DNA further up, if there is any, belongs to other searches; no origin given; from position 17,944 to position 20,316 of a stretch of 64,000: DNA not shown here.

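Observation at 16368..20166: OLD-family ATPase/TOPRIM nuclease coupled to a UvrD-like helicase (Gabija-like pair)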

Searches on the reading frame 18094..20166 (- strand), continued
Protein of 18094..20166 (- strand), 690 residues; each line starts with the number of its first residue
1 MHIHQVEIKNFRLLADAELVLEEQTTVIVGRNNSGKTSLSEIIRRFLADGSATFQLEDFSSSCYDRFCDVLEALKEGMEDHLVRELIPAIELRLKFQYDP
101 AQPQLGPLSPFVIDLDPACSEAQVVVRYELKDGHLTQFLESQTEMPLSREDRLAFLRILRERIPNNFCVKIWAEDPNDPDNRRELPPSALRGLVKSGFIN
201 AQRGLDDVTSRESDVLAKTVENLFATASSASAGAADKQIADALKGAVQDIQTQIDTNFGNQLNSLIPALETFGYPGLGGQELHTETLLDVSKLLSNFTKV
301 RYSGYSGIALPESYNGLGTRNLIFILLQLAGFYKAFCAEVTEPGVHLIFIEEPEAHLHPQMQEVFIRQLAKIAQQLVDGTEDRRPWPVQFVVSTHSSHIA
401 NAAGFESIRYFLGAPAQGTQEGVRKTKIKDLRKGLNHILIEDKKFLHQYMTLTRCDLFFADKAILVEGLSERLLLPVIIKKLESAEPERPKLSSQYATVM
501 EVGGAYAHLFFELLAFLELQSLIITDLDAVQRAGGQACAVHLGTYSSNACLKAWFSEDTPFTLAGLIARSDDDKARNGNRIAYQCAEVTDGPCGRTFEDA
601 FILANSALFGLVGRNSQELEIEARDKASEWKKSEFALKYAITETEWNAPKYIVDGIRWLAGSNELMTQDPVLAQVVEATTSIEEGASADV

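Call 28: find_homologous_proteins(query=window:18094-20166:-, max_evalue=1e-10)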
Query window:18094-20166:- (690 aa): 5765 proteins with E <= 1e-10 among 8000 candidates; the best 120 are listed.
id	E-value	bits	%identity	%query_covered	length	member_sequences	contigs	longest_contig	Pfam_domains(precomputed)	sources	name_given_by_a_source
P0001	0.0e+0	1532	99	100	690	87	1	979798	PF20469.5,PF11398.15,PF13175.13,PF13476.13,PF02463.26,PF13304.13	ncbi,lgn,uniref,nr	ncbi:ATP-dependent nuclease [Escherichia albertii]|uniref:ATP-dependent nuclease n=1 Tax=Escherichia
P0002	0.0e+0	1459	94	100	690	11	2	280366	PF20469.5,PF13175.13,PF13476.13,PF02463.26,PF13304.13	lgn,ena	-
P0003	0.0e+0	1408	91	100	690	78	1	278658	PF20469.5,PF11398.15,PF13175.13,PF13476.13,PF02463.26,PF13304.13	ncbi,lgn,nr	ncbi:AAA family ATPase [Salmonella enterica subsp. enterica]|nr:AAA family ATPase [Salmonella enteri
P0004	0.0e+0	1336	86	100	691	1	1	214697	PF20469.5,PF11398.15,PF13175.13,PF13476.13,PF02463.26,PF13304.13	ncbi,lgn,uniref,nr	ncbi:recombination protein F [Serratia quinivorans]|uniref:ATP-dependent nuclease n=1 Tax=Serratia q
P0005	0.0e+0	1257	83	96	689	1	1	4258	PF20469.5,PF13175.13,PF13476.13,PF02463.26,PF13304.13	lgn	-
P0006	0.0e+0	1254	80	99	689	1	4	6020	PF20469.5,PF11398.15,PF13175.13,PF13476.13,PF02463.26,PF13304.13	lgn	-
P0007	0.0e+0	1253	81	100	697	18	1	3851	PF20469.5,PF11398.15,PF13175.13,PF13476.13,PF02463.26,PF13304.13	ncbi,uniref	ncbi:ATP-dependent endonuclease, partial [Yersinia enterocolitica]|uniref:ATP-dependent nuclease n=1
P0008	0.0e+0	1243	82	96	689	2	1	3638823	PF20469.5,PF11398.15,PF13175.13,PF13476.13,PF02463.26,PF13304.13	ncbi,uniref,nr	ncbi:ATP-dependent nuclease [Cupriavidus neocaledonicus]|uniref:ATP-dependent endonuclease n=1 Tax=C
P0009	0.0e+0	1240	82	96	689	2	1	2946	PF20469.5,PF11398.15,PF13175.13,PF02463.26,PF13304.13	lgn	-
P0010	0.0e+0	1238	80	100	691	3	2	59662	PF20469.5,PF13175.13,PF13476.13,PF02463.26,PF13304.13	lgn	-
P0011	0.0e+0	1235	81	96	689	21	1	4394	PF20469.5,PF13175.13,PF13476.13,PF13304.13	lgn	-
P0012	0.0e+0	1228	81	97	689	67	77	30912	PF20469.5,PF11398.15,PF13175.13,PF13476.13,PF13304.13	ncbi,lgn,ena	-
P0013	0.0e+0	1228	81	96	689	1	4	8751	PF20469.5,PF11398.15,PF13175.13,PF13476.13,PF02463.26,PF13304.13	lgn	-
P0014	0.0e+0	1227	80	99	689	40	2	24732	PF20469.5,PF11398.15,PF13175.13,PF13476.13,PF02463.26,PF13304.13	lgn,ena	-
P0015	0.0e+0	1220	80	99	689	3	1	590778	PF20469.5,PF11398.15,PF13175.13,PF13476.13,PF02463.26,PF13304.13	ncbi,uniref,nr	ncbi:ATP-dependent endonuclease [Uliginosibacterium sp. H3]|uniref:ATP-dependent endonuclease n=1 Ta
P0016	0.0e+0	1199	77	100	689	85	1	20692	PF20469.5,PF11398.15,PF13175.13,PF13476.13,PF02463.26,PF13304.13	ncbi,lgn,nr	ncbi:ATP-dependent endonuclease [Salmonella enterica]|nr:ATP-dependent endonuclease [Salmonella ente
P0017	0.0e+0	1194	79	97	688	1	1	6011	PF20469.5,PF11398.15,PF13175.13,PF13476.13,PF02463.26,PF13304.13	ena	-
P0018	0.0e+0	1194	79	97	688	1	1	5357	PF20469.5,PF11398.15,PF13175.13,PF13476.13,PF02463.26,PF13304.13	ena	-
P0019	0.0e+0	1193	79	97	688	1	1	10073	PF20469.5,PF11398.15,PF13175.13,PF13476.13,PF02463.26,PF13304.13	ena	-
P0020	0.0e+0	1192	78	97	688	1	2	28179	PF20469.5,PF13175.13,PF13476.13,PF02463.26,PF13304.13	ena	-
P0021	0.0e+0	1184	78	97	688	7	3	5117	PF20469.5,PF13175.13,PF13476.13,PF02463.26,PF13304.13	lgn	-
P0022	0.0e+0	1184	78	96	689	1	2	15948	PF20469.5,PF11398.15,PF13175.13,PF02463.26,PF13304.13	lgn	-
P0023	0.0e+0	1181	77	99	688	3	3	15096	PF20469.5,PF11398.15,PF13175.13,PF13476.13,PF02463.26,PF13304.13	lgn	-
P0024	0.0e+0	1179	77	97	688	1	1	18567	PF20469.5,PF11398.15,PF13175.13,PF13476.13,PF02463.26,PF13304.13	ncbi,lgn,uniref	ncbi:ATP-dependent endonuclease [Roseateles sp.]|uniref:ATP-dependent nuclease n=1 Tax=Roseateles sp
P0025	0.0e+0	1178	77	97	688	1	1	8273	PF20469.5,PF13175.13,PF13476.13,PF02463.26,PF13304.13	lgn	-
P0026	0.0e+0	1177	78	97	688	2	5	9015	PF20469.5,PF13175.13,PF13476.13,PF02463.26,PF13304.13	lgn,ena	-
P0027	0.0e+0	1177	77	99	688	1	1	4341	PF20469.5,PF11398.15,PF13175.13,PF13476.13,PF02463.26,PF13304.13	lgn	-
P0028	0.0e+0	1176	76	99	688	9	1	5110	PF20469.5,PF13175.13,PF13304.13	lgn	-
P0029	0.0e+0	1176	77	100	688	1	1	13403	PF20469.5,PF11398.15,PF13175.13,PF13476.13,PF02463.26,PF13304.13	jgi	jgi:putative ATP-dependent endonuclease of OLD family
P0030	0.0e+0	1175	77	100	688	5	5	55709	PF20469.5,PF11398.15,PF13175.13,PF13476.13,PF02463.26,PF13304.13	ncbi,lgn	-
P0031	0.0e+0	1175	77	97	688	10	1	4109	PF20469.5,PF11398.15,PF13175.13,PF13476.13,PF02463.26,PF13304.13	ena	-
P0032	0.0e+0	1174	77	100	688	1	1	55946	PF20469.5,PF11398.15,PF13175.13,PF02463.26,PF13304.13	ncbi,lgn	-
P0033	0.0e+0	1172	74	100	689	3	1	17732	PF20469.5,PF13175.13,PF13476.13,PF02463.26,PF13304.13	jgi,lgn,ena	jgi:putative ATP-dependent endonuclease of OLD family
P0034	0.0e+0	1172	78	98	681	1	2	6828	PF20469.5,PF11398.15,PF13175.13,PF13476.13,PF02463.26,PF13304.13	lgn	-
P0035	0.0e+0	1171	78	95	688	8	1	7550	PF20469.5,PF11398.15,PF13175.13,PF13476.13,PF02463.26,PF13304.13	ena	-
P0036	0.0e+0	1171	78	96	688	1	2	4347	PF20469.5,PF11398.15,PF13175.13,PF13476.13,PF02463.26,PF13304.13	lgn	-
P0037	0.0e+0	1171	78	96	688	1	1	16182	PF20469.5,PF11398.15,PF13175.13,PF13476.13,PF02463.26,PF13304.13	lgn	-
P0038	0.0e+0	1166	76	100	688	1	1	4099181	PF20469.5,PF11398.15,PF13175.13,PF13476.13,PF02463.26,PF13304.13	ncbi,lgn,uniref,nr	ncbi:ATP-dependent endonuclease [Polaromonas sp. CG_23.6]|uniref:ATP-dependent nuclease n=1 Tax=Pola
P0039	0.0e+0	1158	78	96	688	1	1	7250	PF20469.5,PF11398.15,PF13175.13,PF13476.13,PF02463.26,PF13304.13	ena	-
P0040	0.0e+0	1155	75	99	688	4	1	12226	PF20469.5,PF13175.13,PF13476.13,PF13304.13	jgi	jgi:predicted ATP-dependent endonuclease of OLD family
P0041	0.0e+0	1154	76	97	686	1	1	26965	PF20469.5,PF11398.15,PF13175.13,PF13476.13,PF02463.26,PF13304.13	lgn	-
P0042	0.0e+0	1153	75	99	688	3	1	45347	PF20469.5,PF13175.13,PF13476.13,PF02463.26,PF13304.13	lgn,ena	-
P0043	0.0e+0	1153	76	99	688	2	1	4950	PF20469.5,PF11398.15,PF13175.13,PF13476.13,PF02463.26,PF13304.13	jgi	jgi:putative ATP-dependent endonuclease of the OLD family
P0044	0.0e+0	1152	75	99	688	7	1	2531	PF20469.5,PF13175.13,PF13476.13,PF02463.26,PF13304.13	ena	-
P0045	0.0e+0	1152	75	99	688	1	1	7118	PF20469.5,PF13175.13,PF13476.13,PF02463.26,PF13304.13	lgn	-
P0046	0.0e+0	1151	75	99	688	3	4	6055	PF20469.5,PF13175.13,PF13476.13,PF02463.26,PF13304.13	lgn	-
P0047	0.0e+0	1150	75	99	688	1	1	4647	PF20469.5,PF13175.13,PF13476.13,PF02463.26,PF13304.13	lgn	-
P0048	0.0e+0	1148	75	99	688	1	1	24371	PF20469.5,PF13175.13,PF13476.13,PF13304.13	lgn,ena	-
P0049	0.0e+0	1148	75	99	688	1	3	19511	PF20469.5,PF13175.13,PF13476.13,PF02463.26,PF13304.13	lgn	-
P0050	0.0e+0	1147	74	99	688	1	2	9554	PF20469.5,PF13175.13,PF13476.13,PF13304.13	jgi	-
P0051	0.0e+0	1147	77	98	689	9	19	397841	PF20469.5,PF11398.15,PF13175.13,PF13304.13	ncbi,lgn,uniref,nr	ncbi:ATP-dependent nuclease [Burkholderia pseudomallei]|uniref:ATP-dependent nuclease n=1 Tax=Burkho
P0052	0.0e+0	1147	74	99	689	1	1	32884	PF20469.5,PF13175.13,PF13304.13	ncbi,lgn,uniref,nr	ncbi:ATP-dependent nuclease [Burkholderia anthina]|uniref:ATP-dependent nuclease n=1 Tax=Burkholderi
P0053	0.0e+0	1146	75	98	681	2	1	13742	PF20469.5,PF13175.13,PF13476.13,PF13304.13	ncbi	ncbi:MAG: ATP-dependent nuclease [Burkholderiales bacterium]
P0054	0.0e+0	1146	74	98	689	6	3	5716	PF20469.5,PF13175.13,PF13476.13,PF13304.13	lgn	-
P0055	0.0e+0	1145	75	100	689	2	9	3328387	PF20469.5,PF13175.13,PF13304.13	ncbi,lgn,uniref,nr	ncbi:ATP-dependent nuclease [Ralstonia pseudosolanacearum]|uniref:ATP-dependent nuclease n=1 Tax=Bur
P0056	0.0e+0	1145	75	98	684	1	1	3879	PF20469.5,PF13175.13,PF13476.13,PF13304.13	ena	-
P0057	0.0e+0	1143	76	97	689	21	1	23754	PF20469.5,PF13175.13,PF13304.13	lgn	-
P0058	0.0e+0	1137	76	97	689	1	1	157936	PF20469.5,PF13175.13,PF13304.13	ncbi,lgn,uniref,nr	ncbi:ATP-dependent endonuclease [Burkholderia reimsis]|uniref:ATP-dependent endonuclease n=1 Tax=Bur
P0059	0.0e+0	1137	75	96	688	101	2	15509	PF20469.5,PF11398.15,PF13175.13,PF13476.13,PF02463.26,PF13304.13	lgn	-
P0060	0.0e+0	1132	73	100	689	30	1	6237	PF20469.5,PF13175.13,PF13476.13,PF13304.13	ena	-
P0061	0.0e+0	1127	73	99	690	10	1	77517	PF20469.5,PF11398.15,PF13175.13,PF02463.26,PF13304.13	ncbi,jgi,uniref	ncbi:ATP-dependent nuclease [Pseudomonas sp. NPDC098747]|jgi:predicted ATP-dependent endonuclease of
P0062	0.0e+0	1126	74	99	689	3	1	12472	PF20469.5,PF13175.13,PF13476.13,PF13304.13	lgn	-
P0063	0.0e+0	1123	73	99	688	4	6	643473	PF20469.5,PF13175.13,PF13476.13,PF13304.13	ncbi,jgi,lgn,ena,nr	ncbi:MAG: ATP-dependent endonuclease [Gammaproteobacteria bacterium HGW-Gammaproteobacteria-9]|nr:AT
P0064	0.0e+0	1123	74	97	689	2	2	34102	PF20469.5,PF13175.13,PF13304.13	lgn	-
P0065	0.0e+0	1120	74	100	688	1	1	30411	PF20469.5,PF11398.15,PF13175.13,PF13476.13,PF02463.26,PF13304.13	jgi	jgi:putative ATP-dependent endonuclease of the OLD family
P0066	0.0e+0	1119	73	100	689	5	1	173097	PF20469.5,PF13175.13,PF13304.13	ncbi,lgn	-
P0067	0.0e+0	1118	72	100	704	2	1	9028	PF20469.5,PF11398.15,PF13175.13,PF13476.13,PF02463.26,PF13304.13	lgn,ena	-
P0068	0.0e+0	1114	74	96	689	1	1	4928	PF20469.5,PF13175.13,PF13476.13,PF02463.26,PF13304.13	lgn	-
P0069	0.0e+0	1112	73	99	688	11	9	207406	PF20469.5,PF13175.13,PF13304.13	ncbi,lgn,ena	-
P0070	0.0e+0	1112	73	100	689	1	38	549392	PF20469.5,PF13175.13,PF13476.13,PF13304.13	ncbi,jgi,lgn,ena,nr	ncbi:ATP-dependent endonuclease [Pseudomonas aeruginosa]|jgi:predicted ATP-dependent endonuclease of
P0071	0.0e+0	1111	74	97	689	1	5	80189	PF20469.5,PF13175.13,PF13304.13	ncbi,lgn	-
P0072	0.0e+0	1111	73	100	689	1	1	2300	PF20469.5,PF13175.13,PF13476.13,PF13304.13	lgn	-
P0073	0.0e+0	1108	73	100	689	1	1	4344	PF20469.5,PF13175.13,PF13476.13,PF13304.13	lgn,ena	-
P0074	0.0e+0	1107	74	97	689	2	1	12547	PF20469.5,PF13175.13,PF13476.13,PF13304.13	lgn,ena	-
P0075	0.0e+0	1106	72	98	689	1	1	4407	PF20469.5,PF13175.13,PF13476.13,PF13304.13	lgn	-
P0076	0.0e+0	1102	72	99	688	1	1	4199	PF20469.5,PF11398.15,PF13175.13,PF13476.13,PF02463.26,PF13304.13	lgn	-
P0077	0.0e+0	1102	73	98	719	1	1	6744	PF20469.5,PF13175.13,PF13476.13,PF13304.13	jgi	jgi:putative ATP-dependent endonuclease of OLD family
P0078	0.0e+0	1094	72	97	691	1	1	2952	PF20469.5,PF13175.13,PF13476.13,PF13304.13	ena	-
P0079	0.0e+0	1093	73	96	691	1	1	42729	PF20469.5,PF13175.13,PF13476.13,PF02463.26,PF13304.13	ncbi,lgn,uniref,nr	ncbi:ATP-dependent nuclease [Agrobacterium cavarae]|uniref:ATP-dependent nuclease n=1 Tax=Agrobacter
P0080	0.0e+0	1093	71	99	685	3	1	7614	PF20469.5,PF13175.13,PF13476.13,PF02463.26,PF13304.13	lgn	-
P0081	0.0e+0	1091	70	100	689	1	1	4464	PF20469.5,PF13175.13,PF13476.13,PF13304.13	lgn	-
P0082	0.0e+0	1089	72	96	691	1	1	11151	PF20469.5,PF13175.13,PF13476.13,PF13304.13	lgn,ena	-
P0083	0.0e+0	1085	72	96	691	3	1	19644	PF20469.5,PF13175.13,PF13476.13,PF02463.26,PF13304.13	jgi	jgi:predicted ATP-dependent endonuclease of OLD family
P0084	0.0e+0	1082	71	98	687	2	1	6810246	PF20469.5,PF13175.13,PF13476.13,PF13304.13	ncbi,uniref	ncbi:ATP-dependent nuclease [Pseudomonas frederiksbergensis]|uniref:ATP-dependent nuclease n=1 Tax=P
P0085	0.0e+0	1082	70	97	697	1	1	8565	PF20469.5,PF13175.13,PF13476.13,PF13304.13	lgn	-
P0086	0.0e+0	1079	71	97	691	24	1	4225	PF20469.5,PF13175.13,PF13476.13,PF13304.13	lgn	-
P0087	0.0e+0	1075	71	100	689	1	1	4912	PF20469.5,PF13175.13,PF13476.13,PF13304.13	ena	-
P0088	0.0e+0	1073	70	96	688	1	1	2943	PF20469.5,PF13175.13,PF13304.13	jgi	jgi:predicted ATP-dependent endonuclease of OLD family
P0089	0.0e+0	1072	71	99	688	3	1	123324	PF20469.5,PF11398.15,PF13175.13,PF02463.26,PF13304.13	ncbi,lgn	ncbi:MAG: ATP-dependent endonuclease [Verrucomicrobiota bacterium]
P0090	0.0e+0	1072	71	100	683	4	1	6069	PF20469.5,PF11398.15,PF13175.13,PF13476.13,PF02463.26,PF13304.13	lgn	-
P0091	0.0e+0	1069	71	96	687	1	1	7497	PF20469.5,PF11398.15,PF13175.13,PF13476.13,PF02463.26,PF13304.13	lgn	-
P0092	0.0e+0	1068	70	97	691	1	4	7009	PF20469.5,PF11398.15,PF13175.13,PF13476.13,PF02463.26,PF13304.13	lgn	-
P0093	0.0e+0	1068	68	100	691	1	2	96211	PF20469.5,PF13175.13,PF13476.13,PF13304.13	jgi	jgi:putative ATP-dependent endonuclease of OLD family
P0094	0.0e+0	1067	72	94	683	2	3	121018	PF20469.5,PF13175.13,PF13304.13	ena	-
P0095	0.0e+0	1067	71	96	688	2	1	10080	PF20469.5,PF13175.13,PF13476.13,PF13304.13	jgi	jgi:predicted ATP-dependent endonuclease of OLD family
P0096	0.0e+0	1067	70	98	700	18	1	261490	PF20469.5,PF13175.13,PF13476.13,PF13304.13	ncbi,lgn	-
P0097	0.0e+0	1062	70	98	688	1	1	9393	PF20469.5,PF13175.13,PF13476.13,PF02463.26,PF13304.13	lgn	-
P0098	0.0e+0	1061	72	96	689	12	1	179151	PF20469.5,PF11398.15,PF13175.13,PF13476.13,PF02463.26,PF13304.13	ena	-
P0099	0.0e+0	1055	68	100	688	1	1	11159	PF20469.5,PF11398.15,PF13175.13,PF13476.13,PF13304.13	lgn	-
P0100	0.0e+0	1055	69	97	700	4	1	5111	PF20469.5,PF13175.13,PF13476.13,PF13304.13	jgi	jgi:predicted ATP-dependent endonuclease of OLD family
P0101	0.0e+0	1054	69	100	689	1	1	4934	PF20469.5,PF13175.13,PF13476.13,PF13304.13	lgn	-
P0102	0.0e+0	1052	68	100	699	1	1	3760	PF20469.5,PF13175.13,PF13476.13,PF13304.13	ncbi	-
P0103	0.0e+0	1050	69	96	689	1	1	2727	PF20469.5,PF13175.13,PF13304.13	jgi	jgi:putative ATP-dependent endonuclease of OLD family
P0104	0.0e+0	1047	69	98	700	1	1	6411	PF20469.5,PF13175.13,PF13476.13,PF13304.13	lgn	-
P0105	0.0e+0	1047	69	97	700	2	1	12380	PF20469.5,PF13175.13,PF13476.13,PF13304.13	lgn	-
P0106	0.0e+0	1040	69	99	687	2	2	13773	PF20469.5,PF13175.13,PF13304.13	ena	-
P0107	0.0e+0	1038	68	99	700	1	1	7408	PF20469.5,PF13175.13,PF13476.13,PF13304.13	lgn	-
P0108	0.0e+0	1038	73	91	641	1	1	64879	PF20469.5,PF13175.13,PF13476.13,PF02463.26,PF13304.13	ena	-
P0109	0.0e+0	1038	69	96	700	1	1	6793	PF20469.5,PF13175.13,PF13476.13,PF02463.26,PF13304.13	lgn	-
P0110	0.0e+0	1038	71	96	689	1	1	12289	PF20469.5,PF11398.15,PF13175.13,PF13476.13,PF02463.26,PF13304.13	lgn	-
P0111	0.0e+0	1036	68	97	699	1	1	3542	PF20469.5,PF13175.13,PF13476.13,PF13304.13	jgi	jgi:predicted ATP-dependent endonuclease of OLD family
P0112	0.0e+0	1032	68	97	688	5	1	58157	PF20469.5,PF13175.13,PF13476.13,PF02463.26,PF13304.13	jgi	jgi:putative ATP-dependent endonuclease of OLD family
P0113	0.0e+0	1029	68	96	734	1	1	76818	PF20469.5,PF11398.15,PF13175.13,PF13476.13,PF02463.26,PF13304.13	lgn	-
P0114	0.0e+0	1026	69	96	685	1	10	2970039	PF20469.5,PF13175.13,PF13476.13,PF02463.26,PF13304.13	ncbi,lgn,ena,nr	ncbi:MAG: AAA family ATPase [Gammaproteobacteria bacterium]|nr:AAA family ATPase [Gammaproteobacteri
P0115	0.0e+0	1023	68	97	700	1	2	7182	PF20469.5,PF11398.15,PF13175.13,PF13476.13,PF13304.13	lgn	-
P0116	0.0e+0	1023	68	99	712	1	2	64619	PF20469.5,PF13175.13,PF13476.13,PF02463.26,PF13304.13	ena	-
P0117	0.0e+0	1022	69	96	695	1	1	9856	PF20469.5,PF13175.13,PF02463.26,PF13304.13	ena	-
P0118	0.0e+0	1016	68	96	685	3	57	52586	PF20469.5,PF13175.13,PF13476.13,PF02463.26,PF13304.13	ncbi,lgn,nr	ncbi:MAG: hypothetical protein PGMFKBFP_02798 [Anaerolineales bacterium]|nr:hypothetical protein [An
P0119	0.0e+0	1013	66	99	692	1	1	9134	PF20469.5,PF13175.13,PF13476.13,PF13304.13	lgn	-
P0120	0.0e+0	1012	67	99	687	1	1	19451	PF20469.5,PF13175.13,PF13476.13,PF13304.13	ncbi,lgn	-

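Call 34: find_encoding_contigs(protein=P0070, flank=6000, max_places=3)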
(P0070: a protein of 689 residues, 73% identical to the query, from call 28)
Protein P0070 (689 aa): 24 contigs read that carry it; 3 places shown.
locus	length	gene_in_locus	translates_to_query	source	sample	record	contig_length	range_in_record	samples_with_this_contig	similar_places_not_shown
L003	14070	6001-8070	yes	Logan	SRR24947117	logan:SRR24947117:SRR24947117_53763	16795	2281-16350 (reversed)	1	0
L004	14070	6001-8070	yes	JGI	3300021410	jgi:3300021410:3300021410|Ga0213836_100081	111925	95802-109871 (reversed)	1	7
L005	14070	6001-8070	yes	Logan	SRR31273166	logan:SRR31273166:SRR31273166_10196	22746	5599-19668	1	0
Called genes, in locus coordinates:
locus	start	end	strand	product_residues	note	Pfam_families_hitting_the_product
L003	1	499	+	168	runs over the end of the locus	-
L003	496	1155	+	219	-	-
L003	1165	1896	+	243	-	-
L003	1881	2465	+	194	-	PF01464:SLT (faint)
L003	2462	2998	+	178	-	PF11072:DUF2859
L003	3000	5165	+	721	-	PF10412:TrwB_AAD_bind (faint), PF12696:TraG-D_C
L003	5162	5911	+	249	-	PF14348:DtrJ-like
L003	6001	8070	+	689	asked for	PF13175:AAA_15, PF13476:AAA_23 (weak), PF13175:AAA_15, PF13304:AAA_21, PF20469:OLD-like_TOPRIM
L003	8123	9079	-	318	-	PF12760:Zn_ribbon_IS1595, PF12762:DDE_Tnp_IS1595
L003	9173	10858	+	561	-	PF00580:UvrD-helicase, PF13245:AAA_19, PF00580:UvrD-helicase, PF13361:UvrD_C (faint)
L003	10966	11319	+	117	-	PF09686:Plasmid_RAQPRD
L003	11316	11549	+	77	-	PF11660:DUF3262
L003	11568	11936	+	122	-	PF11190:DUF2976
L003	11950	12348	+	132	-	PF11990:DUF3487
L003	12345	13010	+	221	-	PF11444:DUF2895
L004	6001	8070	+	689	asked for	PF13175:AAA_15, PF13476:AAA_23 (weak), PF13175:AAA_15, PF13304:AAA_21, PF20469:OLD-like_TOPRIM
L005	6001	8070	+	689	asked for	PF13175:AAA_15, PF13476:AAA_23 (weak), PF13175:AAA_15, PF13304:AAA_21, PF20469:OLD-like_TOPRIM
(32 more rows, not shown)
